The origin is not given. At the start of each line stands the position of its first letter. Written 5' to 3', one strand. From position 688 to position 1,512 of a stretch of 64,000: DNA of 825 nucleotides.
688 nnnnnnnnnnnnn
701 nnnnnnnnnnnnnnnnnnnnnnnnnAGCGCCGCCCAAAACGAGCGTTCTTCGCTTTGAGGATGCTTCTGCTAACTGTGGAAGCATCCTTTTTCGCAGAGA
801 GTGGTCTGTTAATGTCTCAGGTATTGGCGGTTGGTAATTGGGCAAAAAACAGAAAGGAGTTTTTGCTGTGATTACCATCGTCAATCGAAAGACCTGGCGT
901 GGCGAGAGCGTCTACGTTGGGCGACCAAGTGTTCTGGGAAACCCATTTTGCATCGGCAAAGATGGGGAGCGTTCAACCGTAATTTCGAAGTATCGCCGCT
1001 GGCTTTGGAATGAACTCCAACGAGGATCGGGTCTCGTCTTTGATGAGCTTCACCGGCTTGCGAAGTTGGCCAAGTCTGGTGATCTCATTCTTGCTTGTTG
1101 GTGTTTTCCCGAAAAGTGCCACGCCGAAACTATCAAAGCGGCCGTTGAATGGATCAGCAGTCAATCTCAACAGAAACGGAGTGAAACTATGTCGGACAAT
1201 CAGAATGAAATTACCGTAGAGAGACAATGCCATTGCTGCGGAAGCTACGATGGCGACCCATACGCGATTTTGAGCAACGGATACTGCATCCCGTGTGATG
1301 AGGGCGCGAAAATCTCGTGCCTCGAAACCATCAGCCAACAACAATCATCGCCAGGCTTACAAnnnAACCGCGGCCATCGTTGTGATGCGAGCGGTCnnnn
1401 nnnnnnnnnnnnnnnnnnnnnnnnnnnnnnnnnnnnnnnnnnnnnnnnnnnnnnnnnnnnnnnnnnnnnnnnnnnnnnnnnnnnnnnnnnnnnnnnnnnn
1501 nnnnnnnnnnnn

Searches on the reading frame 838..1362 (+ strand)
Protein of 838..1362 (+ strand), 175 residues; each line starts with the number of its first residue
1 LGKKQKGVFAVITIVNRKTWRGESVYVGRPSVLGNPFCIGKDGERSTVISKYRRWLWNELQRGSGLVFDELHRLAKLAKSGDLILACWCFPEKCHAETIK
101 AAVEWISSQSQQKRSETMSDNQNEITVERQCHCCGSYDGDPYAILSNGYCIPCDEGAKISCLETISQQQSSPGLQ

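Call 69: search_protein_families(library=padloc, alignment_id=A3, max_evalue=1e-8)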
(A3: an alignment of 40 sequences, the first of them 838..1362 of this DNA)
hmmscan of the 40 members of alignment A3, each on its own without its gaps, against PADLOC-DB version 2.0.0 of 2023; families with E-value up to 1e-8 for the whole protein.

A. member 1, window:838-1362:+ (175 aa): 0 families

B. families by the number of members that match (of 40 scanned): 3 families
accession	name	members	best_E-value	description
PDLC01995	RtcR_PspF2--CARF_AAA_HTH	1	1.5e-116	-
PDLC01994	RtcR_PspF1--CARF_AAA_HTH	1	2.2e-59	-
PDLC01993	RtcR--CARF_AAA_HTH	1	1.9e-53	-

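Call 70: search_protein_families(library=pfam, alignment_id=A3, max_evalue=1e-10)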
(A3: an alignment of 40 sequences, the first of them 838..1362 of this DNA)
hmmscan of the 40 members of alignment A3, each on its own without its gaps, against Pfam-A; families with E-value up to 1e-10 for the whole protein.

A. member 1, window:838-1362:+ (175 aa): 1 family
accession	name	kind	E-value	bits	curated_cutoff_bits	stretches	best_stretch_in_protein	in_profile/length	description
PF14216.11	DUF4326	-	1e-19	71.4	25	1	22-100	10-81/82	Domain of unknown function (DUF4326)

B. families by the number of members that match (of 40 scanned): 38 families (the first 25 are shown)
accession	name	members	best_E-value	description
PF00873.25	ACR_tran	4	2e-290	AcrB/AcrD/AcrF family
PF16576.10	HlyD_D23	4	1.5e-31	Barrel-sandwich domain of CusB or HlyD membrane-fusion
PF00072.30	Response_reg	4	8.3e-30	Response regulator receiver domain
PF13437.12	HlyD_3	4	2e-23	HlyD family secretion protein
PF02518.31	HATPase_c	3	1.7e-28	Histidine kinase-, DNA gyrase B-, and HSP90-like ATPase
PF00672.30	HAMP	3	2.5e-14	HAMP domain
PF07228.17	SpoIIE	2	5.8e-48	Stage II sporulation protein E (SpoIIE)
PF00486.34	Trans_reg_C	2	2.5e-26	Transcriptional regulatory protein, C terminal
PF00512.31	HisKA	2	2.6e-18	His Kinase A (phospho-acceptor) domain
PF01566.24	Nramp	1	8.3e-92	Natural resistance-associated macrophage protein-like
PF09924.15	LPG_synthase_C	1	1.1e-79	Phosphatidylglycerol lysyltransferase, C-terminal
PF00158.32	Sigma54_activat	1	9.1e-71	Sigma-54 interaction domain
PF03706.18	LPG_synthase_TM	1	3.2e-40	Lysylphosphatidylglycerol synthase TM region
PF13641.12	Glyco_tranf_2_3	1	1e-37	Glycosyltransferase like family 2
PF00535.33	Glycos_transf_2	1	1.3e-35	Glycosyl transferase family 2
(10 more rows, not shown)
